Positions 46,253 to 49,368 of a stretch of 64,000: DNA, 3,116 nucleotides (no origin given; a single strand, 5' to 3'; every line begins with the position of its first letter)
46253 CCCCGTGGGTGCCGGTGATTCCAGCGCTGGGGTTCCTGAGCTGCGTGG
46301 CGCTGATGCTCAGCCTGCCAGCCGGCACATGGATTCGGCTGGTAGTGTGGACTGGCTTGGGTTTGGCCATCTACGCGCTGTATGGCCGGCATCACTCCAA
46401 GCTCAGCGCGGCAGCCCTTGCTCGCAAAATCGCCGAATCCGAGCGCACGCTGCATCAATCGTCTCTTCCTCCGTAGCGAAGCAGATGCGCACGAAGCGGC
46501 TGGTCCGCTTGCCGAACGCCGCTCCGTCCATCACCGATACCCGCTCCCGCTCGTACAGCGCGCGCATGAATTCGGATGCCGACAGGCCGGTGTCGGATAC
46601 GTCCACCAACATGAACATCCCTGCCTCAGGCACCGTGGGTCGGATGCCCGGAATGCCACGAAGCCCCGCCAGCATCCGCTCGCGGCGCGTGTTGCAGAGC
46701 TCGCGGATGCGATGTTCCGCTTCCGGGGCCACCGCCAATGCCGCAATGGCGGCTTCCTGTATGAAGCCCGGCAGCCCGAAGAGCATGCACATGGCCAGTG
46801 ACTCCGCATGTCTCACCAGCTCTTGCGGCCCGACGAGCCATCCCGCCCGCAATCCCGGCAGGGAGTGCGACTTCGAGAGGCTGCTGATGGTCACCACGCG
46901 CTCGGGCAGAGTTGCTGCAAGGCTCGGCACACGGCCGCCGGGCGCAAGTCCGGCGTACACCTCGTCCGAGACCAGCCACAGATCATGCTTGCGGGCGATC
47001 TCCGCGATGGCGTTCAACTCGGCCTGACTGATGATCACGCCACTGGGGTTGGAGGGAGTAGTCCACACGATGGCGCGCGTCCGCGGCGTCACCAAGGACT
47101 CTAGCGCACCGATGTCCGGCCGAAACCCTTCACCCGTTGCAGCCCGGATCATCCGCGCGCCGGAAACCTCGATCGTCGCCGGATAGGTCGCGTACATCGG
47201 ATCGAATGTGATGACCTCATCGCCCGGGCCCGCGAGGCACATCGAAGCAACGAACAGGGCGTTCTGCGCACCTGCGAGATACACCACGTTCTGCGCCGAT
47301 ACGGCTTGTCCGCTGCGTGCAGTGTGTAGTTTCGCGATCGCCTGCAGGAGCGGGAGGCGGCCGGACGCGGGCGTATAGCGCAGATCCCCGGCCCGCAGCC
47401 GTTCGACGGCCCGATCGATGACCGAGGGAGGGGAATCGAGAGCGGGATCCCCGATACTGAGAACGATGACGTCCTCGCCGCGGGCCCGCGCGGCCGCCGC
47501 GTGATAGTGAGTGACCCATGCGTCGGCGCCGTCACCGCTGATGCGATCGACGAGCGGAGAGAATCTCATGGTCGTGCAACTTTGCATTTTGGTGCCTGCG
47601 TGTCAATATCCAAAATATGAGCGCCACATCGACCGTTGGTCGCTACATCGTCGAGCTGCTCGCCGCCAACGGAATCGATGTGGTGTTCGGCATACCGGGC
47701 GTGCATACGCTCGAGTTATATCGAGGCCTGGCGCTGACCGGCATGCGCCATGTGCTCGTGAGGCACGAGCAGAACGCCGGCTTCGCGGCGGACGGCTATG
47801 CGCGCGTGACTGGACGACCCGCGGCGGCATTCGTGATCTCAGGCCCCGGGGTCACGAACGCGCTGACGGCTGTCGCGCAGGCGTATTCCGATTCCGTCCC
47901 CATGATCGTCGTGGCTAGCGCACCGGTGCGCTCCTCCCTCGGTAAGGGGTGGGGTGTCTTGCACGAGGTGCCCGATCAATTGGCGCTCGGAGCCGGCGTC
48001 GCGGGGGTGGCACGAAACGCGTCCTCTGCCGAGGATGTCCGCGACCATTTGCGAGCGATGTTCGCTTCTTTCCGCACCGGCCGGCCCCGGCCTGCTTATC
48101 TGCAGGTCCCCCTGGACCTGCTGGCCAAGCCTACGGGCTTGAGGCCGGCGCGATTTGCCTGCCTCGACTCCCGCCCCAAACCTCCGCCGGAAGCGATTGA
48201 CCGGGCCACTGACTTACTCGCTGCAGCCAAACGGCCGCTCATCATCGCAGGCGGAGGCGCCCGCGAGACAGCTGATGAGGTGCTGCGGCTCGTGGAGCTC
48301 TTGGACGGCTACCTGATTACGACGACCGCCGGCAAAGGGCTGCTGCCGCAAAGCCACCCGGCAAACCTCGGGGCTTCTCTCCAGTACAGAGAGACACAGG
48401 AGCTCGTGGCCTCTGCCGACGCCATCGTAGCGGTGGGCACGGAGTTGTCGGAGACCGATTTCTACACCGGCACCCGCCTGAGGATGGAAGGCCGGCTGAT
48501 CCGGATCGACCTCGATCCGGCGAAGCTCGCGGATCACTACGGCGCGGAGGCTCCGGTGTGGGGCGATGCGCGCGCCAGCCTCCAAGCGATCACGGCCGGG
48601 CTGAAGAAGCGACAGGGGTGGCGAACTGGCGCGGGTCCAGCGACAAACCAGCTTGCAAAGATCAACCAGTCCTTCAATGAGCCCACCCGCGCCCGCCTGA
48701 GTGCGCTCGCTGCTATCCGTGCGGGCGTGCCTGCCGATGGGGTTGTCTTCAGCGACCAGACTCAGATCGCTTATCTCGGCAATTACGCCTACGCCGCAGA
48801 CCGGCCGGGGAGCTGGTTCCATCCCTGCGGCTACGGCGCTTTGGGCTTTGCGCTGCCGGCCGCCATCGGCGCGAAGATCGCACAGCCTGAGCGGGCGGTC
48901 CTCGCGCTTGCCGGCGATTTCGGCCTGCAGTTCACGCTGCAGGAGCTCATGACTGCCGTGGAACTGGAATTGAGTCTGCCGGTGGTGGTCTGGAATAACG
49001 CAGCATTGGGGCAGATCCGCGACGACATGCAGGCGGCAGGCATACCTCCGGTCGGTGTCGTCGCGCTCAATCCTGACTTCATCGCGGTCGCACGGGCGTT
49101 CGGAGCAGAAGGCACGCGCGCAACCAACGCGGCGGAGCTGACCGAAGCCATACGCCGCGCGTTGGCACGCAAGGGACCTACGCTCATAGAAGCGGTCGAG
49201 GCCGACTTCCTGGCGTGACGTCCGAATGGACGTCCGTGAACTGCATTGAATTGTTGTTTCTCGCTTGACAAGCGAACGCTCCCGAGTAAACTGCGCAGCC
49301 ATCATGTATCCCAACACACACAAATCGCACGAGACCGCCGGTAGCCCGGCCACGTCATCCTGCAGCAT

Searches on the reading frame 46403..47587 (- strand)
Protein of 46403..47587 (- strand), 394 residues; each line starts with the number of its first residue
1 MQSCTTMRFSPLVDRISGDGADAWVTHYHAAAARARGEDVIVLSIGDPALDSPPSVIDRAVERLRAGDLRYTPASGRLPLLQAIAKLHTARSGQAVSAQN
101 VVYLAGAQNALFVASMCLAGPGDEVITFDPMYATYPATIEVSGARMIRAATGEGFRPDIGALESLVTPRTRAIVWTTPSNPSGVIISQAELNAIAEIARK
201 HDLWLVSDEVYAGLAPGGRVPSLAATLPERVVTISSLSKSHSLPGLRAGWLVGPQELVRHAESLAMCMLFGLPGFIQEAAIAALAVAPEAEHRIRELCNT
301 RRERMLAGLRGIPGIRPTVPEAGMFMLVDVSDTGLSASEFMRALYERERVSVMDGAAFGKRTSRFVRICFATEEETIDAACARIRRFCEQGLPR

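Call 30: search_protein_families(library=pfam, proteins=[window:46403-47587:-], max_evalue=0.001)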
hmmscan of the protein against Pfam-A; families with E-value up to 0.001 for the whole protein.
window:46403-47587:- (394 aa): 5 families
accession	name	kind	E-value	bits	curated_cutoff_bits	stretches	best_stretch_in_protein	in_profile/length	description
PF00155.27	Aminotran_1_2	-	1.3e-66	225.7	19.7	1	39-384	2-361/361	Aminotransferase class I and II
PF01041.23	DegT_DnrJ_EryC1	-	2.8e-07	30.5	19.8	1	98-208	39-145/360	DegT/DnrJ/EryC1/StrS aminotransferase family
PF01053.26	Cys_Met_Meta_PP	-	7.8e-06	25.1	27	1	98-211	67-176/381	Cys/Met metabolism PLP-dependent enzyme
PF00266.25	Aminotran_5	-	0.00013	21.5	21.5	1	94-210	57-177/371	Aminotransferase class-V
PF01212.27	Beta_elim_lyase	-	0.00081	19.2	27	0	113-208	62-168/288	Beta-eliminating lyase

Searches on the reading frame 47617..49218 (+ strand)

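Call 30: search_protein_families(library=pfam, proteins=[window:47617-49218:+], max_evalue=0.001)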
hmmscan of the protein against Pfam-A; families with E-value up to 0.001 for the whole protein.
window:47617-49218:+ (533 aa): 3 families
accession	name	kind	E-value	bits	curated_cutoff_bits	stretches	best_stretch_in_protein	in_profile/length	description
PF02775.26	TPP_enzyme_C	-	1.7e-38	132.2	21.9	1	389-525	10-150/151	Thiamine pyrophosphate enzyme, C-terminal TPP binding domain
PF02776.23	TPP_enzyme_N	-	2.6e-38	130.9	26.8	1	6-123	2-118/119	Thiamine pyrophosphate enzyme, N-terminal TPP binding domain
PF00205.28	TPP_enzyme_M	-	8.2e-30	103.7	30.4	1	194-325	1-137/137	Thiamine pyrophosphate enzyme, central domain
